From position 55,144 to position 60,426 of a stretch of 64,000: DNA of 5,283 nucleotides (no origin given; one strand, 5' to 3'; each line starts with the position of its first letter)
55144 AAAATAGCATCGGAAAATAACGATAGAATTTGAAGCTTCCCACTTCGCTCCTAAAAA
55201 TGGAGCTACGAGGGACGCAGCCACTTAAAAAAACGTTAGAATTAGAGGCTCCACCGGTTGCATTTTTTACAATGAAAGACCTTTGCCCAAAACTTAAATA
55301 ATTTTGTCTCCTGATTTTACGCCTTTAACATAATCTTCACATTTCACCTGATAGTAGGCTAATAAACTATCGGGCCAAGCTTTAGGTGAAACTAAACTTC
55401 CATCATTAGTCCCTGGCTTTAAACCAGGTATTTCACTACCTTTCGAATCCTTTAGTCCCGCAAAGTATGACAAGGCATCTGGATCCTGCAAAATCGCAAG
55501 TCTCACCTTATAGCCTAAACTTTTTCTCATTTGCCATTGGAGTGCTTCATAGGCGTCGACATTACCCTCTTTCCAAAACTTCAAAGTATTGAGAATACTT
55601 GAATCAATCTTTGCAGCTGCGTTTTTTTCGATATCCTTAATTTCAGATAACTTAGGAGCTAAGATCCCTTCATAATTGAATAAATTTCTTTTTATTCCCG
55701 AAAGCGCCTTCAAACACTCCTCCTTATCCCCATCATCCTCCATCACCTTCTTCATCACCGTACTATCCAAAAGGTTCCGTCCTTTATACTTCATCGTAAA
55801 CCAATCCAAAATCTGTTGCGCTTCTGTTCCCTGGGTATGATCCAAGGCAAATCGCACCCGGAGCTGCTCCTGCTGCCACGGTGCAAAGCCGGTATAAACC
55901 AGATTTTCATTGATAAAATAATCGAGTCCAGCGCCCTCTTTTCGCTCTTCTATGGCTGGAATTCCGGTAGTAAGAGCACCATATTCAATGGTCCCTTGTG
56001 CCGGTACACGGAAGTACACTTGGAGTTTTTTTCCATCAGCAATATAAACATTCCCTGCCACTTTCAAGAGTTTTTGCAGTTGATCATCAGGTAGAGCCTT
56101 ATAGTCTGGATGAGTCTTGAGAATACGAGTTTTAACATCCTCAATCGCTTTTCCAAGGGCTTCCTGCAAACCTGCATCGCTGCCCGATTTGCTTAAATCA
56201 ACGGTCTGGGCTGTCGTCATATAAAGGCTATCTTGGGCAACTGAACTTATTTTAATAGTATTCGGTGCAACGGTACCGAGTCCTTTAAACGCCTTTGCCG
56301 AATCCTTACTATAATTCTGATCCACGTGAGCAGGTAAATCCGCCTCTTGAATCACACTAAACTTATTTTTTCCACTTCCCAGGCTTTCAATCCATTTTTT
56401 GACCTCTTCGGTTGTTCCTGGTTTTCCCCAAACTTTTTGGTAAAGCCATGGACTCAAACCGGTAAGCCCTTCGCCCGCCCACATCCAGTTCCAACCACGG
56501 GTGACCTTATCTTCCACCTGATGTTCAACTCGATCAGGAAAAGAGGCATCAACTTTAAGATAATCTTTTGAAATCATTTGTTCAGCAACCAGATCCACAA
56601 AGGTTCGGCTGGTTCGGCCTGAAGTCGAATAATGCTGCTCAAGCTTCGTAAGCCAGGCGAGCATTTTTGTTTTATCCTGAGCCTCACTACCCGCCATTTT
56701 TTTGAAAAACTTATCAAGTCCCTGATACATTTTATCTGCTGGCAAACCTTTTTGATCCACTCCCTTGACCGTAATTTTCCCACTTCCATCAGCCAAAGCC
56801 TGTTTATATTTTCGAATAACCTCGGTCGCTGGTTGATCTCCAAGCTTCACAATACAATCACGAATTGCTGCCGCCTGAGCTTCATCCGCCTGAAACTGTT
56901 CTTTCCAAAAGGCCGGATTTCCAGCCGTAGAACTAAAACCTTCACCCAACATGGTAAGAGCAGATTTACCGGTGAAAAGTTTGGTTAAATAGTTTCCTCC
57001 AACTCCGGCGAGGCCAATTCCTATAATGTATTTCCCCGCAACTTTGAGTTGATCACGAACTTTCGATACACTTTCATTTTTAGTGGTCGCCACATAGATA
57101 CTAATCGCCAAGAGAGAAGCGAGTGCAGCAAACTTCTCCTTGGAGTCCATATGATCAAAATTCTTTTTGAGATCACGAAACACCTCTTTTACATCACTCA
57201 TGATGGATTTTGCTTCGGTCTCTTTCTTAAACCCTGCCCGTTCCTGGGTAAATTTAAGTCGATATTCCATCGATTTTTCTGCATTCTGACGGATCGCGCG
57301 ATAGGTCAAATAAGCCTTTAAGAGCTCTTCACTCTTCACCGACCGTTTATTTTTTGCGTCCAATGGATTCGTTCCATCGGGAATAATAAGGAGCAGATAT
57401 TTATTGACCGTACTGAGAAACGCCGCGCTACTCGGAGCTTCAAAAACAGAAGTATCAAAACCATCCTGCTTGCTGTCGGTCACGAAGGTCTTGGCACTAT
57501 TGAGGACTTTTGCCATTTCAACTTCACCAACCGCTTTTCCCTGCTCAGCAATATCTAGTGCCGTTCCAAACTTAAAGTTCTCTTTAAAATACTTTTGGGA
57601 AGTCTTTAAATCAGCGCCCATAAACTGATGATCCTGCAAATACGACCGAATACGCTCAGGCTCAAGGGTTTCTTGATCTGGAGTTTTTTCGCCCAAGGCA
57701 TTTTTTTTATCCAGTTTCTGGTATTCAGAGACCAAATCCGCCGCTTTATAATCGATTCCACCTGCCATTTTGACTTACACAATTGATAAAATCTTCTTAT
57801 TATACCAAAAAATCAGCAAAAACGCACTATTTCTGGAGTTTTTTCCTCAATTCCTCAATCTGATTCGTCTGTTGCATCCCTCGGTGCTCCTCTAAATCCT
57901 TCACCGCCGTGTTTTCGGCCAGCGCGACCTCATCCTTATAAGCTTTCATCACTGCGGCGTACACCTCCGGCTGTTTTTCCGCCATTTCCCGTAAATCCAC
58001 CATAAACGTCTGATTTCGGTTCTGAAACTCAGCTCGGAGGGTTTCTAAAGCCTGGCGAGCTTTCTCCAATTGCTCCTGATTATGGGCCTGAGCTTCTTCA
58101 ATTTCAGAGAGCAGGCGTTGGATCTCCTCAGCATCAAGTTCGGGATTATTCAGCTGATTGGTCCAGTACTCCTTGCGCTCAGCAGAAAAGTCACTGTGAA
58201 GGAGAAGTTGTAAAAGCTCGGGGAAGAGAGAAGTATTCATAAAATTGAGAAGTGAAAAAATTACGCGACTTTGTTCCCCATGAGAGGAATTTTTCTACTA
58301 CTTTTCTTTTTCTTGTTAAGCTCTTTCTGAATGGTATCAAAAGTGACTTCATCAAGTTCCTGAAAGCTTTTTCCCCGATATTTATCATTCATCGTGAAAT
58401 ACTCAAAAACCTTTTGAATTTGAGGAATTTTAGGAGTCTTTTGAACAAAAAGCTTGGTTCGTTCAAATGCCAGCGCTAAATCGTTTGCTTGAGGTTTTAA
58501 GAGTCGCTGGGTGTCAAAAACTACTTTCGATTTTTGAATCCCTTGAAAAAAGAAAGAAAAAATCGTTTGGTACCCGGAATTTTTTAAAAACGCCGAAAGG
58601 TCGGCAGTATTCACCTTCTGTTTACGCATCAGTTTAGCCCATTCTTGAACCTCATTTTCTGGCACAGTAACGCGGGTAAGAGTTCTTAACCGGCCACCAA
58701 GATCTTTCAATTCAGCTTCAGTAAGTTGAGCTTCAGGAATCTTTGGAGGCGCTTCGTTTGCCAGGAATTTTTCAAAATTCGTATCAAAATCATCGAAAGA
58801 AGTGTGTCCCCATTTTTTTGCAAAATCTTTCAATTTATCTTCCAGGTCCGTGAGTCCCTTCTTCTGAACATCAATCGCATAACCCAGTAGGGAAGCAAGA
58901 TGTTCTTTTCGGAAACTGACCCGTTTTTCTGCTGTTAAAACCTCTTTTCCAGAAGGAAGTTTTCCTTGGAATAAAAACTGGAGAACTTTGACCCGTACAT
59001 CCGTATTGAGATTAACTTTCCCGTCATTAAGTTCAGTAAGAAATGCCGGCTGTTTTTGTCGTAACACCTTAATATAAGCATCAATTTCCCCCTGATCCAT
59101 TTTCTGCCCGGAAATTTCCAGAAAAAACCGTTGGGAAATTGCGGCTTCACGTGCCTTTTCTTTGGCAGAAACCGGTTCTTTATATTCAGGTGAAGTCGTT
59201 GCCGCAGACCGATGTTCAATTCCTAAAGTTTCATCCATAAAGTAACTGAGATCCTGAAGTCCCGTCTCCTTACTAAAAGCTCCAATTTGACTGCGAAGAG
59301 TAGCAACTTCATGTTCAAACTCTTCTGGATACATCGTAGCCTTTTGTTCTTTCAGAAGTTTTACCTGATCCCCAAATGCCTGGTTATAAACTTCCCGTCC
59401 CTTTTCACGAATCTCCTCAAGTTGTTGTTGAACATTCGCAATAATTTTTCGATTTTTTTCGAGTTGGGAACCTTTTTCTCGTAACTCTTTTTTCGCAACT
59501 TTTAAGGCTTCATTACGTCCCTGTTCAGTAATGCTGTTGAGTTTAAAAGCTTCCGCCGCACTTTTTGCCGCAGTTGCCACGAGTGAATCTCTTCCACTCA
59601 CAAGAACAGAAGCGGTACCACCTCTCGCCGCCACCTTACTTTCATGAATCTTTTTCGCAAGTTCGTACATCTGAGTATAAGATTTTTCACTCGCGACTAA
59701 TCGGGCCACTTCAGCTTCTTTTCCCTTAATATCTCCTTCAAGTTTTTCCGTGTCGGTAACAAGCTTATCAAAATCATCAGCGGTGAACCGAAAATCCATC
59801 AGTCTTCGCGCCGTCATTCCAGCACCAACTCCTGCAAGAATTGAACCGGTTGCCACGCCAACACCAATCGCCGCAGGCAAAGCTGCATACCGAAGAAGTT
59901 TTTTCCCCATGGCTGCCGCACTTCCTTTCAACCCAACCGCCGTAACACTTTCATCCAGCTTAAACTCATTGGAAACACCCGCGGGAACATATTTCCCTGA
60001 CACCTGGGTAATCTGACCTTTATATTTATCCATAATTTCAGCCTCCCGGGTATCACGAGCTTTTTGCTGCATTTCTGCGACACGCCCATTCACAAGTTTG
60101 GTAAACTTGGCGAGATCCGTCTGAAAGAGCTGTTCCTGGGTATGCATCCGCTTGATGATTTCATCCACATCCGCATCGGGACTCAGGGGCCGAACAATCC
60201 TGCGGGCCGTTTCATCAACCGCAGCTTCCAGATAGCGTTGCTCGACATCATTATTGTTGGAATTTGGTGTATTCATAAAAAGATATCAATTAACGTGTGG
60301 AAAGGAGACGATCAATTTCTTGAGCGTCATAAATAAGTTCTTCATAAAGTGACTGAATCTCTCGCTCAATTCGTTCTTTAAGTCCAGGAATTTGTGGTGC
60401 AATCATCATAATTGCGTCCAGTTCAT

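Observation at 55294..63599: Five-gene ORFan operon alternating large proteins and small acidic helical proteins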

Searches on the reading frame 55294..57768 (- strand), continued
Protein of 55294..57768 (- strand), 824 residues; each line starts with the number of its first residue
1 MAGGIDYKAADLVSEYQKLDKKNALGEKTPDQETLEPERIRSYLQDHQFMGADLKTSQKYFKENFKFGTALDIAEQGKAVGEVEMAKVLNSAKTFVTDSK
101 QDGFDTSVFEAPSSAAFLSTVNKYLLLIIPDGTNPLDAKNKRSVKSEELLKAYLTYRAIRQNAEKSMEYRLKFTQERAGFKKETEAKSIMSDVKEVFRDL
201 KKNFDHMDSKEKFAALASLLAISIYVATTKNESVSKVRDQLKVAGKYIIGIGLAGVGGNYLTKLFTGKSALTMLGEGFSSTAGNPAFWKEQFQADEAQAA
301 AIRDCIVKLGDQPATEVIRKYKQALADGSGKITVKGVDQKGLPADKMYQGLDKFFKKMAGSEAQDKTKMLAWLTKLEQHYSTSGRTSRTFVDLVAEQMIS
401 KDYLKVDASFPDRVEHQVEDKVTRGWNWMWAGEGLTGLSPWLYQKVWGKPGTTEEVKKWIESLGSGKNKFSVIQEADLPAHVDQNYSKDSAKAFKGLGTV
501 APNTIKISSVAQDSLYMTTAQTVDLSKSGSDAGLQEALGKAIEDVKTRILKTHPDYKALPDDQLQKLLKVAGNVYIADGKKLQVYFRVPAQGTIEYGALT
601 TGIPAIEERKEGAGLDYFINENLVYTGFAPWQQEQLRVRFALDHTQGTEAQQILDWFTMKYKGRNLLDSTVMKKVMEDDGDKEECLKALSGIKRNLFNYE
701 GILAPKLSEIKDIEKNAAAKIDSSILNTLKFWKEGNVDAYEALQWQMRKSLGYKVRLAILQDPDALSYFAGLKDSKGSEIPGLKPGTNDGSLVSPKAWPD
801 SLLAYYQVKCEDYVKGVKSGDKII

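Call 104: search_protein_families(library=pfam, proteins=[L009:3936-5819:+, L007:7541-9535:+, L017:7581-9524:+, L021:3914-5875:+, L015:7363-9381:+, L009:5839-6261:+, L007:9548-9958:+, L021:5878-6294:+, L015:9449-9871:+, L020:9505-9927:+], max_evalue=0.01)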
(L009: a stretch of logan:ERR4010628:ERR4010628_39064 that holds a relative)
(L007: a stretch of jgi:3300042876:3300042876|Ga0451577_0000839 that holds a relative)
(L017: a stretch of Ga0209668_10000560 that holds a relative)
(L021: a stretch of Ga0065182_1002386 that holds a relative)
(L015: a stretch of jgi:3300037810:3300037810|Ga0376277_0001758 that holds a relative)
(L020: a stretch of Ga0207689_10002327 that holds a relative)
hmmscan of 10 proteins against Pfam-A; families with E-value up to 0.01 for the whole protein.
L009:3936-5819:+ (627 aa): 0 families

L007:7541-9535:+ (664 aa): 0 families

L017:7581-9524:+ (647 aa): 0 families

L021:3914-5875:+ (653 aa): 0 families

L015:7363-9381:+ (672 aa): 0 families

L009:5839-6261:+ (140 aa): 0 families

L007:9548-9958:+ (136 aa): 0 families

L021:5878-6294:+ (138 aa): 1 family
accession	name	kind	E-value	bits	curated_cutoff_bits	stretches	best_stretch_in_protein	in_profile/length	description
PF02936.19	COX4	-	0.0072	16.8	26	1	72-127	8-64/138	Cytochrome c oxidase subunit IV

L015:9449-9871:+ (140 aa): 0 families

L020:9505-9927:+ (140 aa): 0 families

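Call 119: search_protein_families(library=pfam, proteins=[L023:3702-6254:-, L023:2701-3705:-, L015:1281-3953:-, L015:213-1271:-, L016:8172-9941:+, L014:7406-9742:+, L014:6369-7352:+, L012:9285-9875:+, L009:3473-3910:+, L007:12510-13085:+], max_evalue=0.001)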
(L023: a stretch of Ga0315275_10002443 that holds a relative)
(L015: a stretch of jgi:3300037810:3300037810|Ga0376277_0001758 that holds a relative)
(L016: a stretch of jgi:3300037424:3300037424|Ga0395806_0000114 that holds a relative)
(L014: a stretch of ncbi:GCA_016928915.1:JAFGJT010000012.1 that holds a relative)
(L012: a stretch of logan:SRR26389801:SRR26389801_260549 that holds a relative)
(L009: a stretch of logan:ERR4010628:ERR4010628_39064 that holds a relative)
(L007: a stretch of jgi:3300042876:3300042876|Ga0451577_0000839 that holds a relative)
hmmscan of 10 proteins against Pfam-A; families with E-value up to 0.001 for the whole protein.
L023:3702-6254:- (850 aa): 2 families
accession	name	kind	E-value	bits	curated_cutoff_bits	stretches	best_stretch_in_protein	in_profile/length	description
PF13424.12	TPR_12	-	2.2e-05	25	30.1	1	574-637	8-74/77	Tetratricopeptide repeat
PF13432.12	TPR_16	-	4e-05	24.4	32.7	0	614-659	3-48/65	Tetratricopeptide repeat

L023:2701-3705:- (334 aa): 0 families

L015:1281-3953:- (890 aa): 1 family
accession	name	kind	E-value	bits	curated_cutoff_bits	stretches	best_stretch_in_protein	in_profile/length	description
PF07719.23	TPR_2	-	0.0003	21.1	27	0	643-673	4-34/34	Tetratricopeptide repeat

L015:213-1271:- (352 aa): 0 families

L016:8172-9941:+ (589 aa): 1 family
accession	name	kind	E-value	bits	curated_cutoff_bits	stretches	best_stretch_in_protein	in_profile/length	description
PF08614.16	ATG16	-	1.2e-08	35.8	33.7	0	221-357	53-183/200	Autophagy protein 16 (ATG16)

L014:7406-9742:+ (778 aa): 0 families

L014:6369-7352:+ (327 aa): 0 families

L012:9285-9875:+ (196 aa): 0 families

L009:3473-3910:+ (145 aa): 0 families

L007:12510-13085:+ (191 aa): 0 families

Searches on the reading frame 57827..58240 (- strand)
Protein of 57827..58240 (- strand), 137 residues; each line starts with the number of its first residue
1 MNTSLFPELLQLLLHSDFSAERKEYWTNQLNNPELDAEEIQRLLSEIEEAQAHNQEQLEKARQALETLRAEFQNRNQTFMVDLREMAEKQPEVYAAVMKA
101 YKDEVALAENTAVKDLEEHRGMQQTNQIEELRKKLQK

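Call 6: search_protein_families(library=pfam, proteins=[window:57827-58240:-], max_evalue=1)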
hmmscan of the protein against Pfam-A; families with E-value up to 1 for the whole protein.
window:57827-58240:- (137 aa): 14 families
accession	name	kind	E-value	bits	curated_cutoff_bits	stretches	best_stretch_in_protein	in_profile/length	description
PF21585.2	A-ATP_synth_H_N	-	0.0031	17.9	27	1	96-120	4-27/46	Archaeal A-ATP synthase, subunit H, N-terminal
PF14785.11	MalF_P2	-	0.013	15.9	34.4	1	20-92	40-113/164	Maltose transport system permease protein MalF P2 domain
PF06878.16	Pkip-1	-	0.018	15.5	25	1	9-114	51-154/163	Pkip-1 protein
PF22928.2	INTS1_R4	-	0.028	14.8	27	1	36-102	9-76/102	Integrator complex subunit 1, R4 domain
PF13801.11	Metal_resist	-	0.041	14.5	29.2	2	54-87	85-118/125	Heavy-metal resistance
PF07361.16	Cytochrom_B562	-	0.054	14.6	30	1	51-134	15-96/102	Cytochrome b562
PF14551.11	MCM_N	-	0.055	14.3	24.9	1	66-123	23-77/95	MCM N-terminal domain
PF13125.11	DUF3958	-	0.19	12.5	26.3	1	38-129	4-94/107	Protein of unknown function (DUF3958)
PF10279.14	Latarcin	-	0.19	12.5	25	1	29-80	8-61/64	Latarcin precursor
PF09268.16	Clathrin-link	-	0.22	11.4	21.2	1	27-35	9-17/24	Clathrin, heavy-chain linker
PF00656.27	Peptidase_C14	-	0.27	11.3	21.4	1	26-75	15-65/233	Caspase domain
PF00350.29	Dynamin_N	-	0.29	11.6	27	1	19-83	45-108/168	Dynamin family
PF16365.12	EutK_C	-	0.33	11.4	27.5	1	48-70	18-40/52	Ethanolamine utilization protein EutK C-terminus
PF18075.7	FtsX_ECD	-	0.87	10.7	23.5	0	33-88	9-64/96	FtsX extracellular domain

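Call 7: search_protein_families(library=ncbifam, proteins=[window:57827-58240:-], max_evalue=1)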
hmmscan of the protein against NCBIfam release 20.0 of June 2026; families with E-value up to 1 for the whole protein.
window:57827-58240:- (137 aa): 4 families
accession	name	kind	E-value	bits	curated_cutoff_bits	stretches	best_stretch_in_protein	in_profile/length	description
NF008232.0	PRK10999.1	equivalog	0.0091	14.8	392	1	19-112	141-230/520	maltose ABC transporter permease MalF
NF004412.0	PRK05759.1-3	equivalog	0.15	11.9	156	1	44-119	74-146/185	F0F1 ATP synthase subunit B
NF010464.0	PRK13889.1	subfamily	0.25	9.1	1015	1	40-136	823-921/992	conjugal transfer relaxase TraA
NF041244.1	IglI_fam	subfamily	0.49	10.2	100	1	22-136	97-210/290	type VI secretion system protein IglI family protein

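Call 13: search_protein_families(library=phrogs, proteins=[window:57827-58240:-], max_evalue=0.1)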
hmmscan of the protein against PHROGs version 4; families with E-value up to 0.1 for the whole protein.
window:57827-58240:- (137 aa): 1 family
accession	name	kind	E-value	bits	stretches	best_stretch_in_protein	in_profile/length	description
phrog_3213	-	DNA, RNA and nucleotide metabolism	0.051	13.3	1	25-136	15-132/509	DnaB-like replicative helicase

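Call 14: search_protein_families(library=padloc, proteins=[window:57827-58240:-], max_evalue=0.1)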
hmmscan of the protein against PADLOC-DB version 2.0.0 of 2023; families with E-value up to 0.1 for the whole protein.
window:57827-58240:- (137 aa): 1 family
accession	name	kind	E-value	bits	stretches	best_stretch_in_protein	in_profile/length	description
PDLC00006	DruC1|DruC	-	0.084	9.3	1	23-136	184-293/626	Unknown function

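Call 102: search_solved_structures(query=A6, max_evalue=1)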
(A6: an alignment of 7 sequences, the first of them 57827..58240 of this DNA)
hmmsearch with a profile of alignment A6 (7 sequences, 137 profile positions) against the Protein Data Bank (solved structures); distinct sequences matched with E-value up to 1: 1.
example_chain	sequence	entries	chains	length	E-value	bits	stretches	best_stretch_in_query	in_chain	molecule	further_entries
6un9_A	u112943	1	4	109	0.35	14.4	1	49-126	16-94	Uncharacterized protein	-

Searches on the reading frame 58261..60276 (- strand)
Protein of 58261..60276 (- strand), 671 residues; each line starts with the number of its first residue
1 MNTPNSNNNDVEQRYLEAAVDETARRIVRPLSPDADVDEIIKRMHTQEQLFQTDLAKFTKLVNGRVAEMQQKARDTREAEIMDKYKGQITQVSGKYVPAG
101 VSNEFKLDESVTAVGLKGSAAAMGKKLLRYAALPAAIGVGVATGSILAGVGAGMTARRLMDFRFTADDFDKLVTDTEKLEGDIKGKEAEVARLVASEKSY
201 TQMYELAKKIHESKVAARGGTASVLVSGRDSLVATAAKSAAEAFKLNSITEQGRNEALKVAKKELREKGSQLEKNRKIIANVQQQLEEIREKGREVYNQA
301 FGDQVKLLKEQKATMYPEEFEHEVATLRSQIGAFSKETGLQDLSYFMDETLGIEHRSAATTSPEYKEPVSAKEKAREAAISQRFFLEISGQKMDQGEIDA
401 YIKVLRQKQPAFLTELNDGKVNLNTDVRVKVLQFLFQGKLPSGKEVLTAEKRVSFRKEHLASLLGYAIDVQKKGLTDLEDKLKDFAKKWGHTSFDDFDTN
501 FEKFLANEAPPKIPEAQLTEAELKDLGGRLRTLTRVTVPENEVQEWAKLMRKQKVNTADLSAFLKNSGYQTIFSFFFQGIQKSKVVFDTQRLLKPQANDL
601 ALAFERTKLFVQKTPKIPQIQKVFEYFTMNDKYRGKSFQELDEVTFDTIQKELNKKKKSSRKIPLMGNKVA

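Call 6: search_protein_families(library=pfam, proteins=[window:58261-60276:-], max_evalue=1)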
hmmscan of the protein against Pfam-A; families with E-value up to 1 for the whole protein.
window:58261-60276:- (671 aa): 1 family
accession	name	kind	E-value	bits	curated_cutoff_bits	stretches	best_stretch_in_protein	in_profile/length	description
PF13256.11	DUF4047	-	0.56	10.7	22.1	1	204-301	4-98/125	Domain of unknown function (DUF4047)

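Call 7: search_protein_families(library=ncbifam, proteins=[window:58261-60276:-], max_evalue=1)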
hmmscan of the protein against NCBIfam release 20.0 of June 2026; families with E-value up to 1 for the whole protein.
window:58261-60276:- (671 aa): 1 family
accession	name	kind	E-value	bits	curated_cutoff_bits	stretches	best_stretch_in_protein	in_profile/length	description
NF009640.0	PRK13169.1-1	equivalog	0.0038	17.7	134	1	234-304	19-88/105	DNA replication initiation control protein YabA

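Call 11: search_solved_structures(query=window:58261-60276:-, max_evalue=1)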
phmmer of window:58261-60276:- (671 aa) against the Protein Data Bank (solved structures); distinct sequences matched with E-value up to 1: 0.

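Call 13: search_protein_families(library=phrogs, proteins=[window:58261-60276:-], max_evalue=0.1)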
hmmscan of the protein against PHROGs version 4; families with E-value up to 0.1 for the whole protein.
window:58261-60276:- (671 aa): 0 families

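Call 14: search_protein_families(library=padloc, proteins=[window:58261-60276:-], max_evalue=0.1)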
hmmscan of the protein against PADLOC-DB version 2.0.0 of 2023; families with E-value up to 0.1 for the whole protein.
window:58261-60276:- (671 aa): 1 family
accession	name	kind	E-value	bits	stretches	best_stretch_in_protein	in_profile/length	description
PDLC04495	PDC-M18A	-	0.0025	15.4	1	463-576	136-249/356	-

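Call 22: find_homologous_proteins(query=window:58261-60276:-, max_evalue=0.01)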
Query window:58261-60276:- (671 aa): 1 proteins with E <= 0.01 among 8000 candidates.
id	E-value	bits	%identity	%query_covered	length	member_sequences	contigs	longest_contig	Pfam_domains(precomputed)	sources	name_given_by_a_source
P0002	0.0e+0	1446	100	100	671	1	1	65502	-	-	-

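Call 26: find_related_loci(query=window:58261-60276:-, collection=genome_contigs, flank=10000)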
Query window:58261-60276:- (671 aa) in genome_contigs; peptide patterns used: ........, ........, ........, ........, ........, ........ (x = any residue, [..] = any of these).
33 stretches matched a pattern, but none encodes a relative of the query by tblastn (E <= 1e-3).

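Call 101: search_solved_structures(query=A5, max_evalue=1)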
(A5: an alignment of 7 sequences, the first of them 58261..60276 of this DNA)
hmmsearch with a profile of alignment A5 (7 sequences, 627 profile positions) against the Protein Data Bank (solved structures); distinct sequences matched with E-value up to 1: 3.
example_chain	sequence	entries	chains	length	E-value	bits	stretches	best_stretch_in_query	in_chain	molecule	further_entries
6qpw_E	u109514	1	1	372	0.045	15.7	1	146-262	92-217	Sister chromatid cohesion protein 1,Structural maintenance of chromosomes protein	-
8ok4_A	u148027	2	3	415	0.16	13.8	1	137-221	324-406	Variant surface glycoprotein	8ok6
8g0p_B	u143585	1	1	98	0.26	13.2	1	101-168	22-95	Kinetochore protein Nuf2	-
